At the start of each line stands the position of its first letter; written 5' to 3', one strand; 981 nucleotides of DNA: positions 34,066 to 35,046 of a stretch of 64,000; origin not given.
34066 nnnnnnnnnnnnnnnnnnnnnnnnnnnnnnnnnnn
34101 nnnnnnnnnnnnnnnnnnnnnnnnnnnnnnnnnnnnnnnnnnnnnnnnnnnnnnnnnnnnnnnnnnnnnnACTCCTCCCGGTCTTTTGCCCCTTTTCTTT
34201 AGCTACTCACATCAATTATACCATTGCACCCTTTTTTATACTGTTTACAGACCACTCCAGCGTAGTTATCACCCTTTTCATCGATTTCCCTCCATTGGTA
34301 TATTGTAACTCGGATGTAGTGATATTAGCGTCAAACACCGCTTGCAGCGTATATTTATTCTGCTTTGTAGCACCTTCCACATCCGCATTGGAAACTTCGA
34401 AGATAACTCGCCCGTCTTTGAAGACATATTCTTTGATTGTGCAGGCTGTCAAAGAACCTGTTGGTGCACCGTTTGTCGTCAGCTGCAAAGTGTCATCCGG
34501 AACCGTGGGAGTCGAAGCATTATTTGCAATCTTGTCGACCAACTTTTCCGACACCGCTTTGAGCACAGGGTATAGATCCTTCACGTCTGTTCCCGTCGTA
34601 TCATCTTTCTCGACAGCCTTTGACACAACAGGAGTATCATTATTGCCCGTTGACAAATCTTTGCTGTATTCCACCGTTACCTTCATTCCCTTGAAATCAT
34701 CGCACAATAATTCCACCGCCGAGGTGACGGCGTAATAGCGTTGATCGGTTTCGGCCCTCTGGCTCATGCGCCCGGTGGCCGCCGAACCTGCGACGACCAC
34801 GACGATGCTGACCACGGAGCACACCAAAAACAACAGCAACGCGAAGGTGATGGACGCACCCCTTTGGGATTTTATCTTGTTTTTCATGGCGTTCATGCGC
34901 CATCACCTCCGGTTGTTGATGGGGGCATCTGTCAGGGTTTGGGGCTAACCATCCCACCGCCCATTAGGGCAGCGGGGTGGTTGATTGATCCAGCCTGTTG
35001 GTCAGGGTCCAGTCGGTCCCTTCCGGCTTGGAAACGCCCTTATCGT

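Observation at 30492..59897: Giant beta-helix adhesin (about 8,242 aa) in one apparent operon with four type IV pilin-like genes: candidate pilus-tip or pseudopilus-presented mega-adhesin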

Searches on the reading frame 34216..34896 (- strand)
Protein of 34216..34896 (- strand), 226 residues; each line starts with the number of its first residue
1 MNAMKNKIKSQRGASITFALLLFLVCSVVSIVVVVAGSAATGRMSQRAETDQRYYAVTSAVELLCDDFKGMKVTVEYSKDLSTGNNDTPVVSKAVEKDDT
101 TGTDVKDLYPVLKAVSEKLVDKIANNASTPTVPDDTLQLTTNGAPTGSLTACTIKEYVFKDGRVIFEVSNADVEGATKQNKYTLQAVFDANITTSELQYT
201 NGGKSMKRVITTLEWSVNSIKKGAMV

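Call 5: search_protein_families(library=pfam, proteins=[window:34216-34896:-], max_evalue=1)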
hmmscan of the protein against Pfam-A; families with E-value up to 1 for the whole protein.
window:34216-34896:- (226 aa): 0 families

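Call 6: search_protein_families(library=ncbifam, proteins=[window:34216-34896:-], max_evalue=1)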
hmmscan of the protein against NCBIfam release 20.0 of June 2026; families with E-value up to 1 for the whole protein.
window:34216-34896:- (226 aa): 1 family
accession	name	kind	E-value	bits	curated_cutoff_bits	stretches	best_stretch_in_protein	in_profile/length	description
TIGR01415.1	trpB_rel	hypoth_equivalog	0.056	12.2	518.85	1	98-191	20-114/419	TrpB-like pyridoxal phosphate-dependent enzyme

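Call 14: find_homologous_proteins(query=window:34216-34896:-, max_evalue=0.001)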
Query window:34216-34896:- (226 aa): 855 proteins with E <= 0.001 among 1713 candidates; the best 120 are listed.
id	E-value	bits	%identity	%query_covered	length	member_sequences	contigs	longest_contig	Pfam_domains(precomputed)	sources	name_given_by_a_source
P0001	5.2e-138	475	100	100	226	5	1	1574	-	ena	-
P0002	2.8e-134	463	97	100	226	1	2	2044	-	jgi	-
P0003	4.2e-116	404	86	99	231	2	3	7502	-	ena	-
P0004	3.4e-112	391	84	99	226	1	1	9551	-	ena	-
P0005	3.9e-106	371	80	99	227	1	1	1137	-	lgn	-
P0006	4.7e-83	296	69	99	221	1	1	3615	-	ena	-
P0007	7.6e-82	292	67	99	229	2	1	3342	-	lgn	-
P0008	2.4e-80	287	69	99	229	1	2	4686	-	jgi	-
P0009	2.0e-79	284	66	100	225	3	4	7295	-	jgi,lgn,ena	-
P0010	2.1e-78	281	65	100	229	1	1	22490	-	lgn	-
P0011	5.4e-78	279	68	99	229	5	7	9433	-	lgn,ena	-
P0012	2.8e-76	274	65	99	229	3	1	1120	-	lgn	-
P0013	3.4e-73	264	64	99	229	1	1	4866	-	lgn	-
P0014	6.7e-73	263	63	97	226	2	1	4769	-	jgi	-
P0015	1.0e-72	262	64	99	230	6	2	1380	-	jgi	-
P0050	4.8e-55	204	55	99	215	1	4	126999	-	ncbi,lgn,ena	-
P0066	4.0e-38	149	42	99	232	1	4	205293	-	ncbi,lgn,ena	-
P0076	2.2e-31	127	39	100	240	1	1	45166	-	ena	-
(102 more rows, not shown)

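Call 16: find_encoding_contigs(protein=P0066, flank=10000, max_places=2)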
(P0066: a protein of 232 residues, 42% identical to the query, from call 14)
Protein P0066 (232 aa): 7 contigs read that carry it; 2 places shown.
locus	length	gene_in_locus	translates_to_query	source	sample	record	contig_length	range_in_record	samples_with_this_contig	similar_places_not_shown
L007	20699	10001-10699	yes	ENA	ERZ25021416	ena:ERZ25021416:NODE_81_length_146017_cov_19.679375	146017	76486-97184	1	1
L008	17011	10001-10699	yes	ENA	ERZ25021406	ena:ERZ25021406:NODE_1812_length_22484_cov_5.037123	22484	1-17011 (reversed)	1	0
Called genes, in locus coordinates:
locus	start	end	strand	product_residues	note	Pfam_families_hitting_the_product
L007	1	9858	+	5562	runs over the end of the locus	-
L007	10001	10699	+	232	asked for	-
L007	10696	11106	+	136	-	-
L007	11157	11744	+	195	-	PF07963:N_methyl (weak)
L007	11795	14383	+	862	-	PF07963:N_methyl (weak)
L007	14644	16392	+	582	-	PF05157:MshEN, PF00437:T2SSE, PF13173:AAA_14 (faint)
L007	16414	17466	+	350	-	PF00437:T2SSE, PF13401:AAA_22 (faint)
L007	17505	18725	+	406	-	PF28597:T2SSF_N (weak), PF00482:T2SSF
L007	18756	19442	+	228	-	-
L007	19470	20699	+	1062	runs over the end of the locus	-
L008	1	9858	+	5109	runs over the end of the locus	?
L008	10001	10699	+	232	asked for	-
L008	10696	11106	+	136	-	-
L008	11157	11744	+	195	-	PF07963:N_methyl (weak)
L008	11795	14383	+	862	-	PF07963:N_methyl (weak)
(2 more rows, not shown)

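Call 17: find_encoding_contigs(protein=P0050, flank=10000, max_places=2)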
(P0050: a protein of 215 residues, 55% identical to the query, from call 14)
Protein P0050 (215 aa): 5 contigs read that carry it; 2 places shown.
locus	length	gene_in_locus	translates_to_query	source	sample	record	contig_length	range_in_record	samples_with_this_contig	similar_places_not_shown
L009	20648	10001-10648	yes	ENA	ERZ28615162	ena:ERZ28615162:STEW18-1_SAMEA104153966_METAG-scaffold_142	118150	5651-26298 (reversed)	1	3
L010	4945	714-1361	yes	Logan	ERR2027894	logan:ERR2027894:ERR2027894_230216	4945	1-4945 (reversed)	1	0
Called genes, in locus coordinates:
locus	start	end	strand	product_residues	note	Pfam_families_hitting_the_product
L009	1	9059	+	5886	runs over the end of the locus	PF09479:Flg_new (faint), PF24547:DUF7601, PF17802:SpaA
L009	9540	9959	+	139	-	-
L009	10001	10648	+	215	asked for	-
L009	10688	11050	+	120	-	-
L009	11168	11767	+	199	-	-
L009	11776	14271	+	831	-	PF07581:Glug (faint)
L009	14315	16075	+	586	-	PF05157:MshEN, PF00437:T2SSE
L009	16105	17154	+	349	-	PF00437:T2SSE, PF13401:AAA_22 (faint)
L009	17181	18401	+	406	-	PF28597:T2SSF_N, PF00482:T2SSF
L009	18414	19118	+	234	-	-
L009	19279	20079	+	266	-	PF06750:A24_N_bact, PF01478:Peptidase_A24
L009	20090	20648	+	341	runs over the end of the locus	PF11104:PilM_2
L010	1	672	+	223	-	?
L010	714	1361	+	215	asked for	-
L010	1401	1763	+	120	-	-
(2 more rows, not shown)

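Call 18: find_encoding_contigs(protein=P0076, flank=10000, max_places=2)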
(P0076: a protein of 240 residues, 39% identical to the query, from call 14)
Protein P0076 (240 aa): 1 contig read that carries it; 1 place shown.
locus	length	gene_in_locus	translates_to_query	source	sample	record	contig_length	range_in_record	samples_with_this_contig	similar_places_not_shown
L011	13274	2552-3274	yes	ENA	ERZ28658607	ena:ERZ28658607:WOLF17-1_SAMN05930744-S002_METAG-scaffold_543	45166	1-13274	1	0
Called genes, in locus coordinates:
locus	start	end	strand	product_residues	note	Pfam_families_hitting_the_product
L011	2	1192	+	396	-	?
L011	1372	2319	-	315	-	PF10340:Say1_Mug180, PF07859:Abhydrolase_3, PF12146:Hydrolase_4 (weak)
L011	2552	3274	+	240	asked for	-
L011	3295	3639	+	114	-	-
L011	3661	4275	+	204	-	-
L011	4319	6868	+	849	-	PF07963:N_methyl (weak)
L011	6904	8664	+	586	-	PF05157:MshEN, PF00437:T2SSE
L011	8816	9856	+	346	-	PF00437:T2SSE, PF13191:AAA_16 (faint), PF13401:AAA_22 (weak)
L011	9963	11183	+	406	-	PF28597:T2SSF_N, PF00482:T2SSF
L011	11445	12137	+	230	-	-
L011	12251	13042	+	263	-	PF06750:A24_N_bact, PF01478:Peptidase_A24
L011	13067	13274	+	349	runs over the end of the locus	PF11104:PilM_2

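Call 23: find_related_loci(query=A1, collection=genome_contigs, flank=10000)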
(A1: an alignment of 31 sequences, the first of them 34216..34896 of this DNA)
Query A1 (226 aa) in genome_contigs; peptide patterns used: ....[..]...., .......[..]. (x = any residue, [..] = any of these).
118 stretches matched a pattern; 78 encode a relative of the query (tblastn E <= 1e-3); 78 distinct loci.
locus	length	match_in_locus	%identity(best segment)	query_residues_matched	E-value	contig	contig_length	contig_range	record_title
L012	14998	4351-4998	60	1-223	4e-74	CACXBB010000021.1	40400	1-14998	MAG: uncultured Clostridiales bacterium isolate RUG11088 genome assembly, contig: RUG11088_asm_21, whole genome shotgun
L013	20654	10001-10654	61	1-224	1e-62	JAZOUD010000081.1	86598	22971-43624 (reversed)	MAG: Clostridia bacterium isolate T1900045535_YK20190229.MAGScoT_cleanbin_000002 SGB_7757_k141_1998564, whole genome sho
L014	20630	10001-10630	55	1-223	9e-60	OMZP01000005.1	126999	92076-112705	uncultured Clostridiales bacterium isolate RUG103 genome assembly, contig: scaffold_289, whole genome shotgun sequence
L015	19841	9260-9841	41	1-222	8e-34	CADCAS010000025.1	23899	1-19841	MAG: uncultured Clostridiales bacterium isolate RUG14473 genome assembly, contig: RUG14473_asm_25, whole genome shotgun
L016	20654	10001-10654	35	1-222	2e-32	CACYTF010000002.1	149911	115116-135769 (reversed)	MAG: uncultured Clostridiales bacterium isolate RUG12259 genome assembly, contig: RUG12259_asm_2, whole genome shotgun s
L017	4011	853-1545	39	1-203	1e-31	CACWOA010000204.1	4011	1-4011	MAG: uncultured Ruminococcus sp. isolate RUG10756 genome assembly, contig: RUG10756_asm_204, whole genome shotgun sequen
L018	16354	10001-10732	36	2-221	2e-30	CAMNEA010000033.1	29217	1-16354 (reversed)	MAG: uncultured Butyrivibrio sp. isolate SRR873597_bin.67_metaWRAP_v1.3_MAG genome assembly, contig: NODE.3268_length_29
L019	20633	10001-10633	38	1-222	8e-30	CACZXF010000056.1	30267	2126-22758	MAG: uncultured Clostridiales bacterium isolate RUG13043 genome assembly, contig: RUG13043_asm_56, whole genome shotgun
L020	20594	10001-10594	38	1-223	3e-29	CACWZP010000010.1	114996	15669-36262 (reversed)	MAG: uncultured Clostridiales bacterium isolate RUG11065 genome assembly, contig: RUG11065_asm_10, whole genome shotgun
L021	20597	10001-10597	36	1-223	2e-28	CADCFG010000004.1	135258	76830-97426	MAG: uncultured Clostridiales bacterium isolate RUG14601 genome assembly, contig: RUG14601_asm_4, whole genome shotgun s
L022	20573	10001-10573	42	1-195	4e-28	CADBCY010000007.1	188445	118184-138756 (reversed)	MAG: uncultured Clostridiales bacterium isolate RUG13861 genome assembly, contig: RUG13861_asm_7, whole genome shotgun s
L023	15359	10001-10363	51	1-123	4e-28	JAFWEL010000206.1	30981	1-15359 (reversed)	MAG: Clostridia bacterium isolate RGIG5665 Sheep_Duodenum-4__c321670, whole genome shotgun sequence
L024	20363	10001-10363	51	1-123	4e-28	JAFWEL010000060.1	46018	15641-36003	MAG: Clostridia bacterium isolate RGIG5665 Sheep_Duodenum-4__c330, whole genome shotgun sequence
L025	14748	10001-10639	37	1-221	4e-28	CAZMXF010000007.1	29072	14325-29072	MAG TPA_asm: uncultured Oscillospiraceae bacterium isolate SRP278969_co1_70 genome assembly, contig: NODE_1569_length_29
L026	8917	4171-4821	34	4-192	2e-27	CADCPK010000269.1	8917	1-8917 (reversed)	MAG: uncultured Lachnospiraceae bacterium isolate RUG14852 genome assembly, contig: RUG14852_asm_269, whole genome shotg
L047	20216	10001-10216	61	4-75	7e-24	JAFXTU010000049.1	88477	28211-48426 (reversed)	MAG: Oscillospiraceae bacterium isolate RGIG6739 Sheep_Rumen-2__c1273172, whole genome shotgun sequence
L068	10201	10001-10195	65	2-66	2e-20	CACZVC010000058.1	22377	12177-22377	MAG: uncultured Ruminococcus sp. isolate RUG12975 genome assembly, contig: RUG12975_asm_58, whole genome shotgun sequenc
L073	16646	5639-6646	59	7-79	2e-18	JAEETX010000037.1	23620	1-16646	MAG: Oscillospiraceae bacterium isolate Tb.RUG.415 NODE_7677_length_23620_cov_3.147533, whole genome shotgun sequence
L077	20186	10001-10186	60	7-68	3e-18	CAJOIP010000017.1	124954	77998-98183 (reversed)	uncultured Eggerthellaceae bacterium isolate Red_deer_4_mag_31 genome assembly, contig: scaffold_1744, whole genome shot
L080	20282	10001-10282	48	2-108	3e-15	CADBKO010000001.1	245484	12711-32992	MAG: Ruminococcaceae bacterium isolate RUG14053 genome assembly, contig: RUG14053_asm_1, whole genome shotgun sequence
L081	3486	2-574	37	19-222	2e-15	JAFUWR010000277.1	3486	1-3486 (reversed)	MAG: Clostridia bacterium isolate RGIG4894 Roe_deer_Rumen-2__c339314, whole genome shotgun sequence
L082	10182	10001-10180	77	5-64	2e-15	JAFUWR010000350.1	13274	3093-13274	MAG: Clostridia bacterium isolate RGIG4894 Roe_deer_Rumen-2__c432136, whole genome shotgun sequence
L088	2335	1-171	54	36-89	4e-8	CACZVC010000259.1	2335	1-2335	MAG: uncultured Ruminococcus sp. isolate RUG12975 genome assembly, contig: RUG12975_asm_259, whole genome shotgun sequen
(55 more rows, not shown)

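Call 36: search_solved_structures(query=A1, max_evalue=10)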
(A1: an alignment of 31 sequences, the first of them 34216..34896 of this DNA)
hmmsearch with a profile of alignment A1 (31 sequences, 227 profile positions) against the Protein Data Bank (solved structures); distinct sequences matched with E-value up to 10: 1.
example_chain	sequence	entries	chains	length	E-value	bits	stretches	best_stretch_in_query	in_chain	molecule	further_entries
3il4_A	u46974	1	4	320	0.24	14.3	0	99-171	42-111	3-oxoacyl-[acyl-carrier-protein] synthase 3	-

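Call 44: predict_structure(alignment_id=A1)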
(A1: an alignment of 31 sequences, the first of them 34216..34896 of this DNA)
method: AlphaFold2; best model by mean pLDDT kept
length: 226 residues; sequences in the alignment: 31
mean_pLDDT: 86.4   pTM: 0.74
mean pLDDT of the five models: 86.4, 83.7, 82.3, 81.2, 79.5
residues with pLDDT >= 90: 138; 70-90: 54; 50-70: 23; < 50: 11
segments of 3 or more residues with pLDDT < 50: 1-5
pLDDT, mean of each block of 10 residues (from residue 1): 48 68 86 64 54 90 95 97 95 90 91 97 94 94 82 96 97 83 96 98 96 97 75
secondary structure, 60 per line:
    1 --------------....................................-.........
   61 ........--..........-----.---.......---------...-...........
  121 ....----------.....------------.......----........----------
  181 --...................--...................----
elements in order: H15-50 H52-68 E71-80 E90-96 H110-124 E135-139 E152-158 E163-170 E183-201 E204-222

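Call 48: fold_search(model_id=the predicted structure, library=pdb)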
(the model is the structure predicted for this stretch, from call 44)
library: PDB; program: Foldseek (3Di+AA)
matches with E <= 10: 1135; with E <= 0.001: 0
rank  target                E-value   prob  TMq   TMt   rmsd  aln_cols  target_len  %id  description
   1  7qb6_A                8.2e-03  0.51  0.16  0.20  16.0       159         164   11  Crystal Structure of Medicago truncatula Nodulin 13 (MtN13) in complex with 3-carboxybenzophenone (released 2022-10-26)
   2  6v8l_A                2.0e-02  0.25  0.12  0.16  16.1       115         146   10  Crystal structure of Ara h 8.0201 (released 2020-12-16)
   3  6v8j_B                2.9e-02  0.38  0.15  0.20  18.2       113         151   11  Crystal structure of Ara h 8.0201 (released 2020-12-16)
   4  6v8l_B                3.0e-02  0.38  0.15  0.20  18.3       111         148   11  Crystal structure of Ara h 8.0201 (released 2020-12-16)
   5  6v8h_G                3.0e-02  0.30  0.15  0.20  15.9       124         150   11  Crystal structure of Ara h 8.0201 (released 2020-12-16)
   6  6v8m_A                3.8e-02  0.15  0.12  0.17  16.7       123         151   10  Crystal structure of Ara h 8.0201 (released 2020-12-16)
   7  6v8s_J                5.0e-02  0.18  0.13  0.17  15.7       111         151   11  Crystal structure of Ara h 8.0201 (released 2020-12-16)
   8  3kdh_C                5.0e-02  0.16  0.12  0.13  14.8       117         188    9  Structure of ligand-free PYL2 (released 2009-11-10)
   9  3kaz_C                5.3e-02  0.16  0.12  0.14  14.8       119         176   10  Crystal structure of abscisic acid receptor PYL2 (released 2009-12-08)
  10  3ie5_B                5.5e-02  0.30  0.15  0.19  17.6       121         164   11  Crystal structure of Hyp-1 protein from Hypericum perforatum (St John's wort) involved in hypericin biosynthesis (released 2009-11-10)
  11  3sao_A                5.5e-02  0.23  0.13  0.17  17.2       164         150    4  The Siderocalin Ex-FABP functions through dual ligand specificities (released 2011-12-28)
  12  3ie5_A                6.2e-02  0.25  0.14  0.19  14.9       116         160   12  Crystal structure of Hyp-1 protein from Hypericum perforatum (St John's wort) involved in hypericin biosynthesis (released 2009-11-10)
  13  5ygv_B                6.2e-02  0.25  0.14  0.18  12.0       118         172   11  Crystal structure of the abscisic acid receptor PYR1 in complex with an antagonist (released 2018-04-18)
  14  5zz8_D                7.3e-02  0.28  0.11  0.02  16.3        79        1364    6  Structure of the Herpes simplex virus type 2 C-capsid with capsid-vertex-specific component (released 2018-10-10)
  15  4n3e_A                7.3e-02  0.23  0.15  0.20  17.4       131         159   12  Crystal structure of Hyp-1, a St John's wort PR-10 protein, in complex with 8-anilino-1-naphthalene sulfonate (ANS) (released 2014-02-26)
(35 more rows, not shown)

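Call 58: search_protein_families(library=ncbifam, proteins=[L009:18414-19118:+, L009:9540-9959:+, L009:14315-16075:+, L009:16105-17154:+, L009:17181-18401:+, L009:19279-20079:+], max_evalue=0.01)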
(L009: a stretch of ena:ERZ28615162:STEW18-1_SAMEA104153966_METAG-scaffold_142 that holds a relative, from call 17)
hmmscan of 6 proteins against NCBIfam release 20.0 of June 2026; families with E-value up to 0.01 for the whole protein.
L009:18414-19118:+ (234 aa): 0 families

L009:9540-9959:+ (139 aa): 0 families

L009:14315-16075:+ (586 aa): 30 families (the best 25 are shown)
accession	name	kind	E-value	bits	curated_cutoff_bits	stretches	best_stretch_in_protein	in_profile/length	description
TIGR02533.1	type_II_gspE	equivalog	5.1e-174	579.5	630.25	1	93-581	2-485/486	type II secretion system ATPase GspE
TIGR02538.1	type_IV_pilB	equivalog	2.7e-173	577.6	675.65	1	23-582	2-562/564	type IV-A pilus assembly ATPase PilB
NF053534.1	T4PilAsmATPsTfpB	equivalog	3.2e-134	448.5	850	1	65-582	66-582/584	type IV pilus assembly ATPase TfpB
NF007755.0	PRK10436.1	equivalog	7.3e-133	443.6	617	1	97-582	11-459/465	type II secretion system protein GspE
NF041000.1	ATPase_ComGA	equivalog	2e-80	269.6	300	1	208-473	2-266/267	competence type IV pilus ATPase ComGA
TIGR01420.1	pilT_fam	subfamily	2.1e-49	168.6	319.1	1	207-474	3-270/343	PilT/PilU family type 4a pilus ATPase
TIGR02525.1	plasmid_TraJ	equivalog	5.2e-25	88.2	368.3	1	334-452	147-272/372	plasmid transfer ATPase TraJ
NF008411.1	PRK11234.1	equivalog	1.8e-19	69.6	1170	1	22-173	483-633/723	cyclic di-3',5'-guanylate-activated glycosyltransferase NfrB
TIGR02524.1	dot_icm_DotB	equivalog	4.1e-19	69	463.3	1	333-450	131-257/358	Dot/Icm type IV secretion system ATPase DotB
NF053729.1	c-di-GMP_motif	domain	1.3e-18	66.5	38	1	22-74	1-53/53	cyclic di-GMP-binding domain-containing protein, MshE-related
NF012033.0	PRK15489.1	equivalog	2.7e-18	65.5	537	1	20-165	490-635/703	glycosyl transferase family protein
TIGR02782.1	TrbB_P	equivalog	7e-16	58.4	304.55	1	338-450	138-253/303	P-type conjugative transfer ATPase TrbB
TIGR02788.1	VirB11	equivalog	1.4e-15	57.1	249.95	1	323-453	131-266/308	P-type DNA transfer ATPase VirB11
NF058587.1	archaellum_moto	equivalog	3.4e-15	55.8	550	1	325-450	264-394/527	archaellum flagellar ATPase motor FlaI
NF010469.0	PRK13894.1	subfamily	3.1e-13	49.8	508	1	337-450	150-265/320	conjugal transfer ATPase TrbB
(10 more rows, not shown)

L009:16105-17154:+ (349 aa): 20 families
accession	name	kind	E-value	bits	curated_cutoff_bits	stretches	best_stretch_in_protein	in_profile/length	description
TIGR01420.1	pilT_fam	subfamily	2.9e-126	421.3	319.1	1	4-342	2-341/343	PilT/PilU family type 4a pilus ATPase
TIGR02525.1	plasmid_TraJ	equivalog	5.1e-52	177.1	368.3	1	89-338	114-366/372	plasmid transfer ATPase TraJ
TIGR02533.1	type_II_gspE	equivalog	1.7e-43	149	630.25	1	122-269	241-378/486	type II secretion system ATPase GspE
TIGR02524.1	dot_icm_DotB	equivalog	4.8e-40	137.8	463.3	1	4-320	6-335/358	Dot/Icm type IV secretion system ATPase DotB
TIGR02538.1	type_IV_pilB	equivalog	2.4e-39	135.4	675.65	1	4-315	185-492/564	type IV-A pilus assembly ATPase PilB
NF007755.0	PRK10436.1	equivalog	4.7e-39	134.3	617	1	3-272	88-357/465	type II secretion system protein GspE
NF041000.1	ATPase_ComGA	equivalog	3.4e-37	127.9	300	1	121-271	125-266/267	competence type IV pilus ATPase ComGA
NF053534.1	T4PilAsmATPsTfpB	equivalog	5.9e-32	110.8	850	1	123-273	335-475/584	type IV pilus assembly ATPase TfpB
NF058587.1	archaellum_moto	equivalog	6.9e-19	68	550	1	127-241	278-393/527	archaellum flagellar ATPase motor FlaI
TIGR02782.1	TrbB_P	equivalog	2.6e-16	59.8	304.55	1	127-280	139-288/303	P-type conjugative transfer ATPase TrbB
TIGR02788.1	VirB11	equivalog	3.7e-14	52.5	249.95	1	125-247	145-268/308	P-type DNA transfer ATPase VirB11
TIGR03819.1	heli_sec_ATPase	hypoth_equivalog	5.1e-13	48.9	373.15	1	126-265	180-323/340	TadA family conjugal transfer-associated ATPase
NF053672.1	bindosome_BasE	exception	1.2e-11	44.1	1000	1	126-259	272-406/512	bindosome assembly system ATPase subunit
NF010407.0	PRK13833.1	subfamily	9.2e-11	41.7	499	1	127-255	147-273/323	conjugal transfer protein TrbB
NF010469.0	PRK13894.1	subfamily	2e-09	37.2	508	1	127-244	152-267/320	conjugal transfer ATPase TrbB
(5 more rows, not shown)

L009:17181-18401:+ (406 aa): 7 families
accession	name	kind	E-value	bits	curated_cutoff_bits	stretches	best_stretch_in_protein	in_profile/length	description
TIGR02120.1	GspF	equivalog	8.6e-92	308.4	424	1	4-403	1-398/401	type II secretion system inner membrane protein GspF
NF052607.1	T4PiliAsmPilCThrm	equivalog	6.4e-79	265.9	700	1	1-402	1-400/406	type IV pilus assembly protein PilC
NF052606.1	T4PiliAsmPilCMyx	equivalog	5.1e-73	246.3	700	1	2-405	20-417/419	type IV pilus assembly protein PilC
NF007861.0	PRK10573.1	equivalog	3.5e-65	220.6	401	1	4-405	7-397/401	protein transport protein HofC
NF047826.1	T3SSXpsF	equivalog_domain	2.6e-64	217.5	650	1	1-405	1-403/405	type II secretion system protein XpsF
NF041012.2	T4P_ComGB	equivalog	8.9e-39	133.7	240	1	72-404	6-329/332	competence type IV pilus assembly protein ComGB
NF002011.0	PRK00816.1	equivalog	0.0064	15.6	415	0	171-255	42-124/352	electron transport complex subunit RsxD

L009:19279-20079:+ (266 aa): 0 families
